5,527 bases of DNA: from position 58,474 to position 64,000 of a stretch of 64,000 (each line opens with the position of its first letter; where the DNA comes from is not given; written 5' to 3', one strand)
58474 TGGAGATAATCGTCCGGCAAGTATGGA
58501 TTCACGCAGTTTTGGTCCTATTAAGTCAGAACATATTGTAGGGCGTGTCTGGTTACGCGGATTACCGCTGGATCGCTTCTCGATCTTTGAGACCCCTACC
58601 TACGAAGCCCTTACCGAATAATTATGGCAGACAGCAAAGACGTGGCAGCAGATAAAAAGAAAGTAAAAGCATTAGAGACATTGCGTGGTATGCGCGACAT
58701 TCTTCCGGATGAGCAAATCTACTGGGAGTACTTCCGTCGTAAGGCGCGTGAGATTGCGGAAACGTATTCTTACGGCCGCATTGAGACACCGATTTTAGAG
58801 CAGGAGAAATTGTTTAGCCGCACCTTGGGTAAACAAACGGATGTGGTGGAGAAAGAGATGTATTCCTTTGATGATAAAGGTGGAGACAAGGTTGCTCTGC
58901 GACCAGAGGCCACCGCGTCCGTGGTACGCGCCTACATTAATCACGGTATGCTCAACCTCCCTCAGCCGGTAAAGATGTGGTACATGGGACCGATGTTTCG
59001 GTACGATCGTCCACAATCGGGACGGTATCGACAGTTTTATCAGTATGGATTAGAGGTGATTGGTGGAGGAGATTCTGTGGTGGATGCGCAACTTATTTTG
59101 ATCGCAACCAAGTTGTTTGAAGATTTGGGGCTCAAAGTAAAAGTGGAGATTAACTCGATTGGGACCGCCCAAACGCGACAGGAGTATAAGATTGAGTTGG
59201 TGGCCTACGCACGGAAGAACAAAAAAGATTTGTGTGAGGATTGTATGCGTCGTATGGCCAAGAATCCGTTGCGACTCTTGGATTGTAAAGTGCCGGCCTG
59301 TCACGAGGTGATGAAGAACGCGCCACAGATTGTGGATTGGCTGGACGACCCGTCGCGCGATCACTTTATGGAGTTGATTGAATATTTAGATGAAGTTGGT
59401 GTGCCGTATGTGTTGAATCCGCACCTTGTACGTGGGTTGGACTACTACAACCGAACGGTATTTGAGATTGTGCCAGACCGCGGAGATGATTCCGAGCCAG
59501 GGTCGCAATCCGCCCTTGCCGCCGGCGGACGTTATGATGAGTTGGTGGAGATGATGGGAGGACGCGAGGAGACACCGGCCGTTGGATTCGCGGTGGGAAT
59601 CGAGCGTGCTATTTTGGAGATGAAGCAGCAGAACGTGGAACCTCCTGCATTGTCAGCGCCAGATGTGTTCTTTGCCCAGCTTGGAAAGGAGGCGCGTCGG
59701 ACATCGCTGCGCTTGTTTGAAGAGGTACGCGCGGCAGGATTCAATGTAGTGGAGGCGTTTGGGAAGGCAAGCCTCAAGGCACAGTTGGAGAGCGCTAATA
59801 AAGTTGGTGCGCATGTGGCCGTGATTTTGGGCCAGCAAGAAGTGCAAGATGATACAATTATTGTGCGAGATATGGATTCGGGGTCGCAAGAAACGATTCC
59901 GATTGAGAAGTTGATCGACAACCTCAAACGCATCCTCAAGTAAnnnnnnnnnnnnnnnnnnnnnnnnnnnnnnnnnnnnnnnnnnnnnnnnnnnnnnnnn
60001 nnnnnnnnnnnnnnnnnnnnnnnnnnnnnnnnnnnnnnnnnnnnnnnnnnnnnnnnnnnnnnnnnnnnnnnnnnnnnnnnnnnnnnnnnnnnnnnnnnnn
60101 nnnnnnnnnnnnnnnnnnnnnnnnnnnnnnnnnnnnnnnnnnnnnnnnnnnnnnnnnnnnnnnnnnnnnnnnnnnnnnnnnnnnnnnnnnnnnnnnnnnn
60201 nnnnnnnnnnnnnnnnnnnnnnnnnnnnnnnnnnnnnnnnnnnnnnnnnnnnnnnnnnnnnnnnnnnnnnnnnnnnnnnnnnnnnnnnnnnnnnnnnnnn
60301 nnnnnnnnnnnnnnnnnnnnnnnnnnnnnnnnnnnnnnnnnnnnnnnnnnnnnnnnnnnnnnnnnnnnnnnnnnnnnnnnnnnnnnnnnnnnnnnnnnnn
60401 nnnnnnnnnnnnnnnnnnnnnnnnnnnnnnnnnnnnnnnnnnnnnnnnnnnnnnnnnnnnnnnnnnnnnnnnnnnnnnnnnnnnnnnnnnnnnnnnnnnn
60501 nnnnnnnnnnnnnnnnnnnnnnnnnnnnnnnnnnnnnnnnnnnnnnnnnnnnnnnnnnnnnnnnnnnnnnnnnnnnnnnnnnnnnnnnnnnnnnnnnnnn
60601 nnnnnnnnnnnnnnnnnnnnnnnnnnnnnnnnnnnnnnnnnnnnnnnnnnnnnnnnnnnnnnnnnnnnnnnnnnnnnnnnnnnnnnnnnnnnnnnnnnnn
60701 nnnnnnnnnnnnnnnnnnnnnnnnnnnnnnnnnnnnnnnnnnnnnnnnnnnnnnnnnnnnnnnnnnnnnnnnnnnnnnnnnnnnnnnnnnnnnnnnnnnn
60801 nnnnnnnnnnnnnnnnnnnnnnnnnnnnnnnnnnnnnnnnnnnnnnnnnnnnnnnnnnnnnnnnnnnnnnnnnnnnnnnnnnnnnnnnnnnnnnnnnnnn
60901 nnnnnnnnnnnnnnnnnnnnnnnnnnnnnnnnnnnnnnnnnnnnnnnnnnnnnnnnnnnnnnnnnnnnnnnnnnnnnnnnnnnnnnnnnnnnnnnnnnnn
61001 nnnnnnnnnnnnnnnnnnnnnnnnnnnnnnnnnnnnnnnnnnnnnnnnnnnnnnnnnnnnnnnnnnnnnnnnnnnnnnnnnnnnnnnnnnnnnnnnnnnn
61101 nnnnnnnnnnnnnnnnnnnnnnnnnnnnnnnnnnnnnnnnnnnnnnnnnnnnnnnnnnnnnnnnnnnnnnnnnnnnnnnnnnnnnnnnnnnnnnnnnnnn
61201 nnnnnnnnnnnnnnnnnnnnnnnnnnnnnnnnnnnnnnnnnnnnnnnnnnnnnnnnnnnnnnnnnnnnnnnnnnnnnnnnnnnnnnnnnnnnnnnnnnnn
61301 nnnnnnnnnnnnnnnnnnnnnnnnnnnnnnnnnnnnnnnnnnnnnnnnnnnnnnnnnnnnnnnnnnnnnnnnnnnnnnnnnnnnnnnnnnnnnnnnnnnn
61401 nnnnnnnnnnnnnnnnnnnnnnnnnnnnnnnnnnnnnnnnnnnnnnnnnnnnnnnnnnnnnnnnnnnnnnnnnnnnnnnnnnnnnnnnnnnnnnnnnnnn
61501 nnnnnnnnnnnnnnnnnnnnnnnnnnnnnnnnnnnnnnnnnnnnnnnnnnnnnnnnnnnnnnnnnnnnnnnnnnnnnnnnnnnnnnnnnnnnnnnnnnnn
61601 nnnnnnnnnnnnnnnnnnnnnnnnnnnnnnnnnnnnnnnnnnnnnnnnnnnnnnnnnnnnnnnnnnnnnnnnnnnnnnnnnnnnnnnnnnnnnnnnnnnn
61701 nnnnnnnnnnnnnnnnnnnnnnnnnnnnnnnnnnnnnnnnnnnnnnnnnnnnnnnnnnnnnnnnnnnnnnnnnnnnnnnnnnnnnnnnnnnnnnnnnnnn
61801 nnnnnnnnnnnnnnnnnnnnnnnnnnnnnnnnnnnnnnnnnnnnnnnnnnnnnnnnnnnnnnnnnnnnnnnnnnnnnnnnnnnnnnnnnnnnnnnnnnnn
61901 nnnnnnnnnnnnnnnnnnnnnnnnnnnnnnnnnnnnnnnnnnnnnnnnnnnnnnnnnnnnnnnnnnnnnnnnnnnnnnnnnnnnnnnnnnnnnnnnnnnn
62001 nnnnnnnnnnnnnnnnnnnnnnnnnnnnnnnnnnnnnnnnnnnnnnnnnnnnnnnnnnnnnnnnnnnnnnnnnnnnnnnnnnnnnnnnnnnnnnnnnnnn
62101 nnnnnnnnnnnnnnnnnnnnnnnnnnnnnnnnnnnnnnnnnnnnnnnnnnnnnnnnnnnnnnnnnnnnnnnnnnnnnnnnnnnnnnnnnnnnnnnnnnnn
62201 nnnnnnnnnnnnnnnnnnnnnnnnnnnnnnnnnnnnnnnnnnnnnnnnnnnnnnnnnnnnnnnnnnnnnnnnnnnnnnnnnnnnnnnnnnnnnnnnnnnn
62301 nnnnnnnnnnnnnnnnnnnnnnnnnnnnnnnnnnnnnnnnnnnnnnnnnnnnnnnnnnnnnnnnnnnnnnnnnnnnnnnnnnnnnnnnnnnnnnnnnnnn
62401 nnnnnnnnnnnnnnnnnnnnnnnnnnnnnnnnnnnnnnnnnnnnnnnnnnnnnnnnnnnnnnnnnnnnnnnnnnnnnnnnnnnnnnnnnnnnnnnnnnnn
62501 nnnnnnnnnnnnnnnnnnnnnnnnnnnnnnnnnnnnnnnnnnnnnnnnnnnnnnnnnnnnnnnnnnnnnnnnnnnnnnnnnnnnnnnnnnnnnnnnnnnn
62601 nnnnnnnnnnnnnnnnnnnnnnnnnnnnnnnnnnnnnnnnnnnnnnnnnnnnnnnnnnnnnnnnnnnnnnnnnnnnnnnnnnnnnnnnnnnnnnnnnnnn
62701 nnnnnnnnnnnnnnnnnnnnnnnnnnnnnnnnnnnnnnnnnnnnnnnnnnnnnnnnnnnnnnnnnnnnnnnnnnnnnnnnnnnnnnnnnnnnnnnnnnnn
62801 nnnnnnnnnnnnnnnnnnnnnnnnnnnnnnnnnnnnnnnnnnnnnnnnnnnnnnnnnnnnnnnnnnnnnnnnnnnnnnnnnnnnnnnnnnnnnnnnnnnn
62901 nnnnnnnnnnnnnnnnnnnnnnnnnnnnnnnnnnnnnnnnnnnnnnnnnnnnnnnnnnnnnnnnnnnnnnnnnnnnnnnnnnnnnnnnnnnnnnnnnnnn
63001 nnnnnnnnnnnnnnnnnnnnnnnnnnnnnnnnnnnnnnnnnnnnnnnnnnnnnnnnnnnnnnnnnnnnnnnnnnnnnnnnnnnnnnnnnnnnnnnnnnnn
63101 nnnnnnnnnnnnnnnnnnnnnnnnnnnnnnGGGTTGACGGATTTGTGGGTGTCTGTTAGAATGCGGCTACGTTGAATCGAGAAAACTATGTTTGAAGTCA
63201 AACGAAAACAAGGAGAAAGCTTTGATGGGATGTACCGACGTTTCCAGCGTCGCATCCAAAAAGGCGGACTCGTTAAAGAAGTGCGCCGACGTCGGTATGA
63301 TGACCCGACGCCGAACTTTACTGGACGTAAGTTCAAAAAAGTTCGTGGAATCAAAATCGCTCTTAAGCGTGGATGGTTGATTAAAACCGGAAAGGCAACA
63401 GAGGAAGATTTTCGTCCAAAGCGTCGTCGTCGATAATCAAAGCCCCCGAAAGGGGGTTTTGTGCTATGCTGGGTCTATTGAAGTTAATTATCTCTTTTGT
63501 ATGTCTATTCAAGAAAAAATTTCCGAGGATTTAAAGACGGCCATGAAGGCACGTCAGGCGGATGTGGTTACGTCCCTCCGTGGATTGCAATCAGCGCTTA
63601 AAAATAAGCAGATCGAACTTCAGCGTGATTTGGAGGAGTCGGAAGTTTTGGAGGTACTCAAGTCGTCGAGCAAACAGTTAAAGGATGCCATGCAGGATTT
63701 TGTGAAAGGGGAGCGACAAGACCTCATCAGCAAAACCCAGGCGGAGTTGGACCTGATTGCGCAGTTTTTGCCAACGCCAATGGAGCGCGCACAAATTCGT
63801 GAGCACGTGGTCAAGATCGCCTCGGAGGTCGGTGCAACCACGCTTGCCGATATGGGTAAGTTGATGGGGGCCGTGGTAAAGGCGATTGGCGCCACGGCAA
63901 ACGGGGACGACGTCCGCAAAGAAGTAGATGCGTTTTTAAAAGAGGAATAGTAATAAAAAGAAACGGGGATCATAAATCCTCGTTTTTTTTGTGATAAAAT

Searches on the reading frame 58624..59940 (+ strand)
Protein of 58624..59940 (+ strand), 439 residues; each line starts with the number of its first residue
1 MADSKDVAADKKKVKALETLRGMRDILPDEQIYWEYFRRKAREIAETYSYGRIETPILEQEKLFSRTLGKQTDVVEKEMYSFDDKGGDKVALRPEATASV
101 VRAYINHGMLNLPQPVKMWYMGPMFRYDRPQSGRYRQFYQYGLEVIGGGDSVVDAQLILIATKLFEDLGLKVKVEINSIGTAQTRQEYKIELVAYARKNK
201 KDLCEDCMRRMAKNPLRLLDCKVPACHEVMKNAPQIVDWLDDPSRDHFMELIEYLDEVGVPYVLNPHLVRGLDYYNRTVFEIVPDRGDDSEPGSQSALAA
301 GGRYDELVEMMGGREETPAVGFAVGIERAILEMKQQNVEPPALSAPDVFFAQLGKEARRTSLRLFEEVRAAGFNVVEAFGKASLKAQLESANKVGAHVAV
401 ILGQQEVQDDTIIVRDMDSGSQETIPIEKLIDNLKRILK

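Call 71: search_protein_families(library=pfam, proteins=[window:58624-59940:+], max_evalue=0.00001)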
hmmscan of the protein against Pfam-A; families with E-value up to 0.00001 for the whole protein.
window:58624-59940:+ (439 aa): 3 families
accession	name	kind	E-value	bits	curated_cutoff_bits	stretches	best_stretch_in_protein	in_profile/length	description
PF13393.11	tRNA-synt_His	-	2.9e-43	148.7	25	1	22-328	1-307/308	Histidyl-tRNA synthetase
PF00587.30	tRNA-synt_2b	-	5.9e-16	59.5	29.3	1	80-331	1-173/179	tRNA synthetase class II core domain (G, H, P, S and T)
PF03129.25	HGTP_anticodon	-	5e-13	49.5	21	1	348-436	2-93/94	Anticodon binding domain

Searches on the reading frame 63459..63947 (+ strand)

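Call 71: search_protein_families(library=pfam, proteins=[window:63459-63947:+], max_evalue=0.00001)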
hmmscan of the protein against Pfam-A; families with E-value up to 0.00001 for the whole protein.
window:63459-63947:+ (163 aa): 1 family
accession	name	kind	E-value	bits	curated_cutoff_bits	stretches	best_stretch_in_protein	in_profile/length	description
PF09424.15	YqeY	-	1.5e-35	122.8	27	1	19-158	2-141/143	Yqey-like protein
